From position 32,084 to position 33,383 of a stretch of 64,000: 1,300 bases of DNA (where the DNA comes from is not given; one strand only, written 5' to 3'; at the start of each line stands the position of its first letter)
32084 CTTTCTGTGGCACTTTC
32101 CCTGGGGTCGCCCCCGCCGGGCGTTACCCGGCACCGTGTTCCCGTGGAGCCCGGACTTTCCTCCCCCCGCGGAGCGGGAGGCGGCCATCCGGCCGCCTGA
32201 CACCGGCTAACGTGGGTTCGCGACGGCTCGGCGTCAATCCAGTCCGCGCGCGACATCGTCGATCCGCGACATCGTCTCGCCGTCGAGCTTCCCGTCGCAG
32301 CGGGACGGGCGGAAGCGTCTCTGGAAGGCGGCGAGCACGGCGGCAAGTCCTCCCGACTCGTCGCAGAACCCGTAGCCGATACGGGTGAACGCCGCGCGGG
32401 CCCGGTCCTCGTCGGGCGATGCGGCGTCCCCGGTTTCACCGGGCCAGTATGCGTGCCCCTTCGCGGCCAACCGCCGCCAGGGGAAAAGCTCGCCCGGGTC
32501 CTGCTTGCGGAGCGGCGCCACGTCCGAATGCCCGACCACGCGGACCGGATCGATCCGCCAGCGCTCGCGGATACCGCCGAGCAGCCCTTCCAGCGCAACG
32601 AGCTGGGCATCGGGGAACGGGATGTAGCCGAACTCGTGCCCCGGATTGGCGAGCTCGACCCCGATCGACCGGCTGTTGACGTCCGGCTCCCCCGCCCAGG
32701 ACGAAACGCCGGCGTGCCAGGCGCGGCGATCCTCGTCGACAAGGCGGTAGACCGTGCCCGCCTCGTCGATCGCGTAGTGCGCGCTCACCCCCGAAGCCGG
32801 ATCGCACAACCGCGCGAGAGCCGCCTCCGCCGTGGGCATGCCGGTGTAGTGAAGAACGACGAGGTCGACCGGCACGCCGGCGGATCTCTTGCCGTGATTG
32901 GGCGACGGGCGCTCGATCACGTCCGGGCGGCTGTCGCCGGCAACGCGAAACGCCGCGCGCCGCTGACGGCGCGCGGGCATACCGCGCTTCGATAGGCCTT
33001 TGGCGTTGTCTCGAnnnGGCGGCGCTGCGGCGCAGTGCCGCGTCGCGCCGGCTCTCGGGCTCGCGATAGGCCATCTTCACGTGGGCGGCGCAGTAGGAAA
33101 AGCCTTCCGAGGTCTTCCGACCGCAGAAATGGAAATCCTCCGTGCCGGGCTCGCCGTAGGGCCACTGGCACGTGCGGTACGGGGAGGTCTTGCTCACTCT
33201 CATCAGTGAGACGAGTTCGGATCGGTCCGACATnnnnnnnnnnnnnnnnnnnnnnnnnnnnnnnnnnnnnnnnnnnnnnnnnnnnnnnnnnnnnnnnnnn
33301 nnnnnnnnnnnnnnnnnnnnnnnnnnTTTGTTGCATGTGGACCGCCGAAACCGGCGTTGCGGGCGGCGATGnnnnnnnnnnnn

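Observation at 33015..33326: GcrA-like protein consisting only of the sigma-70-interacting C-terminal domain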

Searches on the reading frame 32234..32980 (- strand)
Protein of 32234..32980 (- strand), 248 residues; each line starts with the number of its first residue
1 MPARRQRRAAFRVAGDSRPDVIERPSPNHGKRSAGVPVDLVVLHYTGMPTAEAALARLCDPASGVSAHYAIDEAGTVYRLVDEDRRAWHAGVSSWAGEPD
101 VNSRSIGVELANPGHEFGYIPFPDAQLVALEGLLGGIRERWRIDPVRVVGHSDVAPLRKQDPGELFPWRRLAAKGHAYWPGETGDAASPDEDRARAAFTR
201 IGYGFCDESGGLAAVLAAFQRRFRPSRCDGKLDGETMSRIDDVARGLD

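Call 60: search_protein_families(library=pfam, proteins=[window:32234-32980:-], max_evalue=0.001)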
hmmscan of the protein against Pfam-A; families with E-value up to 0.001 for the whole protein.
window:32234-32980:- (248 aa): 1 family
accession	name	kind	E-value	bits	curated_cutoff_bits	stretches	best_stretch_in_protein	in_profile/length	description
PF01510.30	Amidase_2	-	2.3e-36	125.4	26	1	36-164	3-131/131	N-acetylmuramoyl-L-alanine amidase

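Call 61: search_protein_families(library=ncbifam, proteins=[window:32234-32980:-], max_evalue=0.001)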
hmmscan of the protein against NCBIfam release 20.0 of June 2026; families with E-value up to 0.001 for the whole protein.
window:32234-32980:- (248 aa): 1 family
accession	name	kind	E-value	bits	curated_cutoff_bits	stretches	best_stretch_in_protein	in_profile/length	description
NF008758.0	PRK11789.1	equivalog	4e-31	107.8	143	1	65-174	76-181/190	1,6-anhydro-N-acetylmuramyl-L-alanine amidase AmpD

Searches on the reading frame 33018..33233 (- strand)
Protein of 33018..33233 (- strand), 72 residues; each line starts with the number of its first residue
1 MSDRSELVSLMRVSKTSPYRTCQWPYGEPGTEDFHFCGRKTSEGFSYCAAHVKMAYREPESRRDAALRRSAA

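Call 11: search_solved_structures(query=window:33018-33233:-, max_evalue=10, show_alignments=3)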
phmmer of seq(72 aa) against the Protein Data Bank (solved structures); distinct sequences matched with E-value up to 10: 3.
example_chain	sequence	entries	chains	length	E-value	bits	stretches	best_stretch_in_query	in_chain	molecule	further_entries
5yix_B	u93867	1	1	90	6e-11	45.5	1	20-64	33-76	Cell cycle regulatory protein GcrA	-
7ye1_G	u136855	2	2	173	3.8e-10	43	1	20-64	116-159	Cell cycle regulatory protein GcrA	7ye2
5cwi_A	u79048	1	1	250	0.7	13.7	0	20-65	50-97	Designed helical repeat protein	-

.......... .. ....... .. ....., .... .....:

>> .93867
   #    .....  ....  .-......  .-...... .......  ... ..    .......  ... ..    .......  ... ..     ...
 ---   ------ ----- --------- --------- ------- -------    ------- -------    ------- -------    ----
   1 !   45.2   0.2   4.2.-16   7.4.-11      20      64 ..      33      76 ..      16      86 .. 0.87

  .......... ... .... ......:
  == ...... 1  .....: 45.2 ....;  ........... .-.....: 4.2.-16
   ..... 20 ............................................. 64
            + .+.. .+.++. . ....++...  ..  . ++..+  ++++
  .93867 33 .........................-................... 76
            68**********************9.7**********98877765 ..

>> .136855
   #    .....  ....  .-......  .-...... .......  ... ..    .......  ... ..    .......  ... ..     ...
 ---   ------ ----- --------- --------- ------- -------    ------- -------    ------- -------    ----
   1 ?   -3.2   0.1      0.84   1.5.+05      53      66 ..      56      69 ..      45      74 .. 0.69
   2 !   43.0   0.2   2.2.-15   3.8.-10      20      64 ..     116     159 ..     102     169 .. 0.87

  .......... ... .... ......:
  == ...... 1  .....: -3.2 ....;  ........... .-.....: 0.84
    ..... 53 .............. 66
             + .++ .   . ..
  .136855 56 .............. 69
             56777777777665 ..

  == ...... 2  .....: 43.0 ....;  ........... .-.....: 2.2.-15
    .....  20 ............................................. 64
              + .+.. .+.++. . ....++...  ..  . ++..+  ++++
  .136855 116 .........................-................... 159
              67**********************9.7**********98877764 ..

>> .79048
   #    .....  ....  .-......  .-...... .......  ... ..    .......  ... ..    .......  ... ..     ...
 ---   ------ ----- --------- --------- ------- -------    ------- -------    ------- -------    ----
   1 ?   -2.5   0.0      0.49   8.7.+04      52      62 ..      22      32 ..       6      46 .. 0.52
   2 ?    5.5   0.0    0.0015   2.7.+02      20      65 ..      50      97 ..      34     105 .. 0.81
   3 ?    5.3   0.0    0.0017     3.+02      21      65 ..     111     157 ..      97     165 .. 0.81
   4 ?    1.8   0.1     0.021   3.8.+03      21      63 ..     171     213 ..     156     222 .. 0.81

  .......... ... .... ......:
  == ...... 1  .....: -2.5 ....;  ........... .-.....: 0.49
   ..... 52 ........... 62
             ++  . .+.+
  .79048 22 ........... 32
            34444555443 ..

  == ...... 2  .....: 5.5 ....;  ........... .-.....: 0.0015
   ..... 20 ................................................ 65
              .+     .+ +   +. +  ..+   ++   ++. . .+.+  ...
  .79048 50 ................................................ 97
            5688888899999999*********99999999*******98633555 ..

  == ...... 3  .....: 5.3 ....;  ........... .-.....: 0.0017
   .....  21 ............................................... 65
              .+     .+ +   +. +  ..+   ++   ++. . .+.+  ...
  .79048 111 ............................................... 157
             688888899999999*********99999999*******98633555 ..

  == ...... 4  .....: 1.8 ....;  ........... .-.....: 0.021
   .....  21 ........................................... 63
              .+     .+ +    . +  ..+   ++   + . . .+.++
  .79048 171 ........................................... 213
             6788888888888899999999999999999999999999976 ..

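Call 61: search_protein_families(library=ncbifam, proteins=[window:33018-33233:-], max_evalue=0.001)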
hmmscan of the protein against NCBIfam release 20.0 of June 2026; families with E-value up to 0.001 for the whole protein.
window:33018-33233:- (72 aa): 1 family
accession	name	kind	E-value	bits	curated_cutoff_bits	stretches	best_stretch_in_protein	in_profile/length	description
NF050816.1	sig70cofacGcrA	equivalog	3e-12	47.1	280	1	20-62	114-156/173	cell cycle sigma 70 cofactor GcrA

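Call 68: search_dna_similar(query=window:33018-33233:-, collection=phages, mode=protein, max_rows=15, max_evalue=0.001)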
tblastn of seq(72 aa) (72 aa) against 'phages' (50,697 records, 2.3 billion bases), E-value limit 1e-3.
Records with a match: 28; places in all: 28; records where one place covers at least 80% of the query: 0.
Best place of each record, by identity: <60% 28.
By first word of the organism name: Caulobacter 26; Synechococcus 2.
By host as written in the record: Caulobacter vibrioides CB15 9; Caulobacter vibrioides 6; Caulobacter crescentus NA1000 6; Caulobacter crescentus 4; Caulobacter crescentus CB15 1; Synechococcus sp. 1; Synechococcus sp. PCC 7002 1.
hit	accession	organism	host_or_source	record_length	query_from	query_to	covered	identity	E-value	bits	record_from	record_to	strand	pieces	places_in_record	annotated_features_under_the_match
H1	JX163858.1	Caulobacter phage phiCbK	Caulobacter crescentus CB15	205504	22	60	54%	46.2%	4e-5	45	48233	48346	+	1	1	GcrA cell cycle regulator family protein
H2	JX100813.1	Caulobacter phage phiCbK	Caulobacter vibrioides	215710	22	60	54%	46.2%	4e-5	45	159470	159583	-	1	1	putative GcrA-like cell cycle regulator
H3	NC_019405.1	Caulobacter phage phiCbK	Caulobacter vibrioides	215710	22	60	54%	46.2%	4e-5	45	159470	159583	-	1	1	putative GcrA-like cell cycle regulator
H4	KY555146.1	Caulobacter phage Ccr32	Caulobacter crescentus NA1000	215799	22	60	54%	46.2%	4e-5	45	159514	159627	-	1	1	GcrA cell cycle regulator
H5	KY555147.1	Caulobacter phage Ccr34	Caulobacter crescentus NA1000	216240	22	60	54%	46.2%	4e-5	45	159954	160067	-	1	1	GcrA cell cycle regulator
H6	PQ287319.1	Caulobacter phage S2L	Caulobacter vibrioides CB15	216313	22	60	54%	46.2%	4e-5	45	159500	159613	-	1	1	hypothetical protein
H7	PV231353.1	Caulobacter phage RBC57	Caulobacter vibrioides CB15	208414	22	60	54%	46.2%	4e-5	45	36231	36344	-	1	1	hypothetical protein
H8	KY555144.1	Caulobacter phage Ccr5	Caulobacter crescentus NA1000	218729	22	60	54%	46.2%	4e-5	45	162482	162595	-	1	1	GcrA cell cycle regulator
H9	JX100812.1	Caulobacter virus Magneto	Caulobacter crescentus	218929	22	60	54%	46.2%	4e-5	45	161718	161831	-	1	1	putative GcrA-like cell cycle regulator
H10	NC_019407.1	Caulobacter virus Magneto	Caulobacter crescentus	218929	22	60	54%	46.2%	4e-5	45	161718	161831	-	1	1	putative GcrA-like cell cycle regulator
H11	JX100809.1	Caulobacter phage CcrSwift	Caulobacter vibrioides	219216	22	60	54%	46.2%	4e-5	45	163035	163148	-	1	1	putative GcrA-like cell cycle regulator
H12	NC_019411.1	Caulobacter phage CcrSwift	Caulobacter vibrioides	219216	22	60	54%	46.2%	4e-5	45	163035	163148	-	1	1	putative GcrA-like cell cycle regulator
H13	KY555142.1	Caulobacter phage Ccr10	Caulobacter crescentus NA1000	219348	22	60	54%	46.2%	4e-5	45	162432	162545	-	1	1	GcrA cell cycle regulator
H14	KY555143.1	Caulobacter phage Ccr2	Caulobacter crescentus NA1000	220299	22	60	54%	46.2%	4e-5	45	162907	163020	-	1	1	GcrA cell cycle regulator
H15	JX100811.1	Caulobacter virus Karma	Caulobacter crescentus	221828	22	60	54%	46.2%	4e-5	45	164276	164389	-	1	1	putative GcrA-like cell cycle regulator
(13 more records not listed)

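Call 70: get_annotated_region(hit=H3, flank=700)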
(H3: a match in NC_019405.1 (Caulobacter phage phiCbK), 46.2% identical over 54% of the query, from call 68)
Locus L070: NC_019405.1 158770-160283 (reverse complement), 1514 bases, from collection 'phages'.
description: Caulobacter phage phiCbK, complete genome.
organism: Caulobacter phage phiCbK (NCBI taxid 2927985)
taxonomy: Viruses; Duplodnaviria; Heunggongvirae; Uroviricota; Caudoviricetes; Dolichocephalovirinae; Shapirovirus; Shapirovirus cbk
host: Caulobacter vibrioides; source: -; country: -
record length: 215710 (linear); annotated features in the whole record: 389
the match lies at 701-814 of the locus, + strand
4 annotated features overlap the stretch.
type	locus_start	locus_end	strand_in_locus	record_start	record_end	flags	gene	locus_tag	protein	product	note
CDS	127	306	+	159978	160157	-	-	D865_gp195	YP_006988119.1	hypothetical protein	-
CDS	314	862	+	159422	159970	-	-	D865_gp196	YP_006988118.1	putative GcrA-like cell cycle regulator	-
CDS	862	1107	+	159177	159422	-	-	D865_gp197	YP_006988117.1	DNA polymerase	-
CDS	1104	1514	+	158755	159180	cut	-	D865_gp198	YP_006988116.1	hypothetical protein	-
